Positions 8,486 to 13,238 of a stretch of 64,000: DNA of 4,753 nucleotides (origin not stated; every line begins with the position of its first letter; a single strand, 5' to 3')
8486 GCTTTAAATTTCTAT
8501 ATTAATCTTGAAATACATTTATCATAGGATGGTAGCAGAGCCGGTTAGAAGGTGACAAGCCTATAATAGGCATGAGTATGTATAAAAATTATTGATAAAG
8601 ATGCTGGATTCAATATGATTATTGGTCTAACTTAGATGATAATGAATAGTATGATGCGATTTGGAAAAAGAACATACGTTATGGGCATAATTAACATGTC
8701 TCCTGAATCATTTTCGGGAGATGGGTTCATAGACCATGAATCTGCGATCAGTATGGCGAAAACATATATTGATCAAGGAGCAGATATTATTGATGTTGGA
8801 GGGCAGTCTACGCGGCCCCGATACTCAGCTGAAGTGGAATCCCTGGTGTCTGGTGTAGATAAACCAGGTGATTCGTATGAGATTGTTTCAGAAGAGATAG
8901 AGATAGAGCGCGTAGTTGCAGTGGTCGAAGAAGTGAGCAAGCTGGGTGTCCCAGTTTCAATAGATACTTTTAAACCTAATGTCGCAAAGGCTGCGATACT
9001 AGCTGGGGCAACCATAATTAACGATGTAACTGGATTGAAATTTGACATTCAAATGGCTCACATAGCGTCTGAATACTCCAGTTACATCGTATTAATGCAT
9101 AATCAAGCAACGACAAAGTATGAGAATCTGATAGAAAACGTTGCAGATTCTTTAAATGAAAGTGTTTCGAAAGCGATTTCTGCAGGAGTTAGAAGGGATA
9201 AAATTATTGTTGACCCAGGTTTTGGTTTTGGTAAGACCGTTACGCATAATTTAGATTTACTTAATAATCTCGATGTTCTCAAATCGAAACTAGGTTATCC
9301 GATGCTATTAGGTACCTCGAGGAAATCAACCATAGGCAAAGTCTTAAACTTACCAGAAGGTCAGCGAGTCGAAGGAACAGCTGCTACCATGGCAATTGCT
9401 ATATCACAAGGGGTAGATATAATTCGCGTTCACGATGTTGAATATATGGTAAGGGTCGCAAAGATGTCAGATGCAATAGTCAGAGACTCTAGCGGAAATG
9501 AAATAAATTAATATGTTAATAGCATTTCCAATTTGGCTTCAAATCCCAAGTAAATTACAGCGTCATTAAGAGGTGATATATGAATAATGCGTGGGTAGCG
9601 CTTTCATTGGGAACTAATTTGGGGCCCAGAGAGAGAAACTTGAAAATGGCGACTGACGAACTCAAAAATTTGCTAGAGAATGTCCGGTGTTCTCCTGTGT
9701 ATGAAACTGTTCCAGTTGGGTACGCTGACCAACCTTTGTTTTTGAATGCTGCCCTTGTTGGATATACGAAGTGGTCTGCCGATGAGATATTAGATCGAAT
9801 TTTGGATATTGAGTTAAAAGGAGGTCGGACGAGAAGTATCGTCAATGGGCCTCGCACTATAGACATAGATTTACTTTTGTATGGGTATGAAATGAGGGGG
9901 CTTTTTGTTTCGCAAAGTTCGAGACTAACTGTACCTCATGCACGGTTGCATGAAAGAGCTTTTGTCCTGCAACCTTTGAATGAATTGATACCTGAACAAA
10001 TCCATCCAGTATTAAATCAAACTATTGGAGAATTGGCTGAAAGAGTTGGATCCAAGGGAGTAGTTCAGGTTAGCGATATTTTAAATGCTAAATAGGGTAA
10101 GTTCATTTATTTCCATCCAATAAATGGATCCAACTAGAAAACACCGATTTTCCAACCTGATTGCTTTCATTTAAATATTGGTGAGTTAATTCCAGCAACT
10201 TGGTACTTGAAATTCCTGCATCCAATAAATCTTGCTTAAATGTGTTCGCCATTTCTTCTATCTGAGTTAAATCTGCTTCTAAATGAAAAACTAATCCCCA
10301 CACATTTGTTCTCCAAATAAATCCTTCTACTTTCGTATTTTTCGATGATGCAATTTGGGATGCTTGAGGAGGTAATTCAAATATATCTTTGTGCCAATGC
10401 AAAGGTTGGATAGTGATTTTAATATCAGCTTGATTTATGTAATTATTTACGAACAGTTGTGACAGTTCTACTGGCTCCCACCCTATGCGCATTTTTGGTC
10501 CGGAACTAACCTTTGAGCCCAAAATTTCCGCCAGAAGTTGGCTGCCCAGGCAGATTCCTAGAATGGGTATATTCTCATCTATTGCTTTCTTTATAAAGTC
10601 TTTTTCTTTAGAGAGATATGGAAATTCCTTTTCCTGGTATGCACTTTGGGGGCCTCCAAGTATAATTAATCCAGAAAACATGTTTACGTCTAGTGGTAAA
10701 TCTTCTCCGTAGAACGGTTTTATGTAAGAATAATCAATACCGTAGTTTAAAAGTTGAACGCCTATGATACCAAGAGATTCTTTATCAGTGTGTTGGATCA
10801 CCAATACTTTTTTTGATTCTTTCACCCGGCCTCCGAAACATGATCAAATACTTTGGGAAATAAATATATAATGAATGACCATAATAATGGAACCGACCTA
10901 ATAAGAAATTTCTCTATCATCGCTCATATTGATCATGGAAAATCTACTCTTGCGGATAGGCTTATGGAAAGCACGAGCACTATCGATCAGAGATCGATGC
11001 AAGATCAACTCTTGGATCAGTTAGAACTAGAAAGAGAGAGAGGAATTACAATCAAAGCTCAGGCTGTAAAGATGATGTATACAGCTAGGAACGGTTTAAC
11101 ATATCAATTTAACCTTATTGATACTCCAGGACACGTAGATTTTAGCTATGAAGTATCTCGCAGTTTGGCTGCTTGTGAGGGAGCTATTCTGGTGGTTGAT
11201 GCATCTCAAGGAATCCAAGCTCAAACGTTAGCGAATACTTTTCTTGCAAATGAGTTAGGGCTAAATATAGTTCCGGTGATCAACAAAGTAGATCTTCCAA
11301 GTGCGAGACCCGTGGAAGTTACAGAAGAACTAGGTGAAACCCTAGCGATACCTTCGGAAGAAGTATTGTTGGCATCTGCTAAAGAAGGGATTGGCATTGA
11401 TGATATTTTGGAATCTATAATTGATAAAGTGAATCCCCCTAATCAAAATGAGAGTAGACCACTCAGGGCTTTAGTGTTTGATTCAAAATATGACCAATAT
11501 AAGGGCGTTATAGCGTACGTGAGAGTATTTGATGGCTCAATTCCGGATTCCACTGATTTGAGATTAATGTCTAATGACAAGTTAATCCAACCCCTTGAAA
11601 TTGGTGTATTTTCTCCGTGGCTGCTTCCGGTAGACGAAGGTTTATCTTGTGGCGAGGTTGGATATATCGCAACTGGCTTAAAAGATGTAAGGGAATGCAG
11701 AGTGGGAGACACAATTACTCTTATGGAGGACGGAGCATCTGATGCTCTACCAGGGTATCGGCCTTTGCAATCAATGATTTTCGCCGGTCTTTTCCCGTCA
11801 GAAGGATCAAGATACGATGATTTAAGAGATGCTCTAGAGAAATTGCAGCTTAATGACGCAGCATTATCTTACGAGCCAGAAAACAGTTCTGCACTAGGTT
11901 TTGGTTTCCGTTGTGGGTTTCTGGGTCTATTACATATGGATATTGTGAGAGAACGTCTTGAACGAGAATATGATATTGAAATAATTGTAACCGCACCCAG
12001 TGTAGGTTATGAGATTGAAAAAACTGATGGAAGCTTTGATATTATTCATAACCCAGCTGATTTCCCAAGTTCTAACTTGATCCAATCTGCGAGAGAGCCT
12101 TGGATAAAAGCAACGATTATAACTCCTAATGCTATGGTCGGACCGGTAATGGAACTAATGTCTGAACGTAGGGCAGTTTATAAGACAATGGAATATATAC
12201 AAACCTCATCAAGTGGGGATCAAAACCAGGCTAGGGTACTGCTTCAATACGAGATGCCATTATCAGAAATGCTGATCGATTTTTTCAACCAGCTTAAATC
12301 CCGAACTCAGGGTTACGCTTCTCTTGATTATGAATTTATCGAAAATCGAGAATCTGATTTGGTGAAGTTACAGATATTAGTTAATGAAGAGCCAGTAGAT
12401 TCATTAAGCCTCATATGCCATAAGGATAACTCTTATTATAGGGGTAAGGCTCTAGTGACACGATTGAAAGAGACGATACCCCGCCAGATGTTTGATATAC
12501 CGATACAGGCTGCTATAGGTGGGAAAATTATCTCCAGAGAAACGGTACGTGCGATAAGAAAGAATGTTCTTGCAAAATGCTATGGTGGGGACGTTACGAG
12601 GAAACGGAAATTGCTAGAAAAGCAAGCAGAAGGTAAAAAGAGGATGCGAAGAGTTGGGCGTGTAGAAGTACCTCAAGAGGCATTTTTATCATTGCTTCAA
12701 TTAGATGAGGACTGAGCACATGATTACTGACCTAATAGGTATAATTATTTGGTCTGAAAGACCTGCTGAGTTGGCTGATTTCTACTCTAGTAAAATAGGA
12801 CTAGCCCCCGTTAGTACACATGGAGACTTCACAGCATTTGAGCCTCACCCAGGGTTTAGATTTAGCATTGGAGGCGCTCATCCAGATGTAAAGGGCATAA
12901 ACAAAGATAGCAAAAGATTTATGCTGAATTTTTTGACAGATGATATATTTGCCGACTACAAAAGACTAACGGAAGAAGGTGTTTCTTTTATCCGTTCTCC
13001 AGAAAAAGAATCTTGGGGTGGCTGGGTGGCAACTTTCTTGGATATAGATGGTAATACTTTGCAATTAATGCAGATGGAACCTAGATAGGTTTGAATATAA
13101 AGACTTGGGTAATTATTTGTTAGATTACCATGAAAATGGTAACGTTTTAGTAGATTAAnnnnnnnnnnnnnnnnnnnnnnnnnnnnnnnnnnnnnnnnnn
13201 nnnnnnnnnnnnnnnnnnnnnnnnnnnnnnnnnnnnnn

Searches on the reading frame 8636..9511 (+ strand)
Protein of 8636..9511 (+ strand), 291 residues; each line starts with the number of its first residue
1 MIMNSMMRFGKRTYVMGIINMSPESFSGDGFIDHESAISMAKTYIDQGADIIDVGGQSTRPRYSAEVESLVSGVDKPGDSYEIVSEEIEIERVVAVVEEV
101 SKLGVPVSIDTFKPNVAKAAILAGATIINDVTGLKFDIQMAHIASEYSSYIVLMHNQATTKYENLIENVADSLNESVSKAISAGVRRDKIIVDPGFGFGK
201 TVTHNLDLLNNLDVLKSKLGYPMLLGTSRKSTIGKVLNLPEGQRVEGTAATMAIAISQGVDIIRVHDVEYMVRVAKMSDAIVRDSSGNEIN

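Call 26: search_protein_families(library=pfam, proteins=[window:8636-9511:+], max_evalue=0.00001)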
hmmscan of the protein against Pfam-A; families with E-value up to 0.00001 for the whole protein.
window:8636-9511:+ (291 aa): 1 family
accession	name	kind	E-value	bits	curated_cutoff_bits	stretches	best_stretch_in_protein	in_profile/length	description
PF00809.28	Pterin_bind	-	6.6e-70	236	25.5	2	81-266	49-244/244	Pterin binding enzyme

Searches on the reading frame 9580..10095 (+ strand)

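Call 26: search_protein_families(library=pfam, proteins=[window:9580-10095:+], max_evalue=0.00001)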
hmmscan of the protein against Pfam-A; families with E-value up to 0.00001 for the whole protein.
window:9580-10095:+ (171 aa): 1 family
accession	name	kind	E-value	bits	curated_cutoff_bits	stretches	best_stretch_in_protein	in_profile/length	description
PF01288.25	HPPK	-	1.4e-34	119.4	25.7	1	8-138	2-116/116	7,8-dihydro-6-hydroxymethylpterin-pyrophosphokinase (HPPK)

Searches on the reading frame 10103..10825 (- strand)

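Call 26: search_protein_families(library=pfam, proteins=[window:10103-10825:-], max_evalue=0.00001)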
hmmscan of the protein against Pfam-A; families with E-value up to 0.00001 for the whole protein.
window:10103-10825:- (240 aa): 1 family
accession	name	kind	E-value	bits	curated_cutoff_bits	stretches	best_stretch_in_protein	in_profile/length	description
PF00117.34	GATase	-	2.1e-17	63.8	22.8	1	49-189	42-178/190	Glutamine amidotransferase class-I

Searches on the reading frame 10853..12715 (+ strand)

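Call 5: search_protein_families(library=pfam, proteins=[window:10853-12715:+], max_evalue=0.01)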
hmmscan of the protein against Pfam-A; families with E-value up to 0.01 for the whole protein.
window:10853-12715:+ (620 aa): 10 families
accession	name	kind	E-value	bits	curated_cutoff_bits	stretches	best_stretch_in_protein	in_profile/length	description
PF00009.33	GTP_EFTU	-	3.7e-55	186.9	26.5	1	17-194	3-187/188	Elongation factor Tu GTP binding domain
PF06421.17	LepA_C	-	7.2e-49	164.8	29.7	1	510-616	1-107/107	GTP-binding protein LepA C-terminus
PF00679.30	EFG_C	-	4.6e-18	65.5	27.9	1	414-507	3-87/89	Elongation factor G C-terminus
PF03144.31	GTP_EFTU_D2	-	8e-05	23.4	30.3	1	218-289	1-73/73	Elongation factor Tu domain 2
PF01926.29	MMR_HSR1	-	0.00025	21.5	21.9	1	28-145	10-113/113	50S ribosome-binding GTPase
PF00071.28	Ras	-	0.00042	20.4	21.6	1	65-193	30-160/162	Ras family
PF14492.12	EFG_III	-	0.00089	19.7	27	1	308-380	5-74/75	Elongation Factor G, domain III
PF16897.10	MMR_HSR1_Xtn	-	0.0032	17.9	35.2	0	121-193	40-104/106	C-terminal region of MMR_HSR1 domain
PF16658.11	RF3_C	-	0.0051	17.1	40.1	1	309-381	11-80/132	Class II release factor RF3, C-terminal domain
PF22042.2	EF-G_D2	-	0.0052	17.3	27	0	203-232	1-30/84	Elongation factor G domain 2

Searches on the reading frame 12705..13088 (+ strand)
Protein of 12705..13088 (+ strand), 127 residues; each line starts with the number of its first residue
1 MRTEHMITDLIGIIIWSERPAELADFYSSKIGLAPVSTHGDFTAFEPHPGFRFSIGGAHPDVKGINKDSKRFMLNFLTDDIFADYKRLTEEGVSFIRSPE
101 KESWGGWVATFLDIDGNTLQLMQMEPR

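Call 5: search_protein_families(library=pfam, proteins=[window:12705-13088:+], max_evalue=0.01)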
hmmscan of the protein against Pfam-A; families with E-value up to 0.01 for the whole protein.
window:12705-13088:+ (127 aa): 3 families
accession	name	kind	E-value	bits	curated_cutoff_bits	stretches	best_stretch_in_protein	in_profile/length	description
PF00903.31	Glyoxalase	-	9.1e-10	39.4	20.6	1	15-121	7-121/121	Glyoxalase/Bleomycin resistance protein/Dioxygenase superfamily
PF12681.13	Glyoxalase_2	-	6.8e-07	29.7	30.1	1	21-120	12-112/118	Glyoxalase-like domain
PF18029.7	Glyoxalase_6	-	0.00017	22.6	23.6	1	18-121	7-105/106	Glyoxalase-like domain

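Call 13: search_protein_families(library=ncbifam, proteins=[window:12705-13088:+], max_evalue=0.001)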
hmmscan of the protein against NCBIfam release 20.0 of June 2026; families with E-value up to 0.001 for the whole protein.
window:12705-13088:+ (127 aa): 0 families
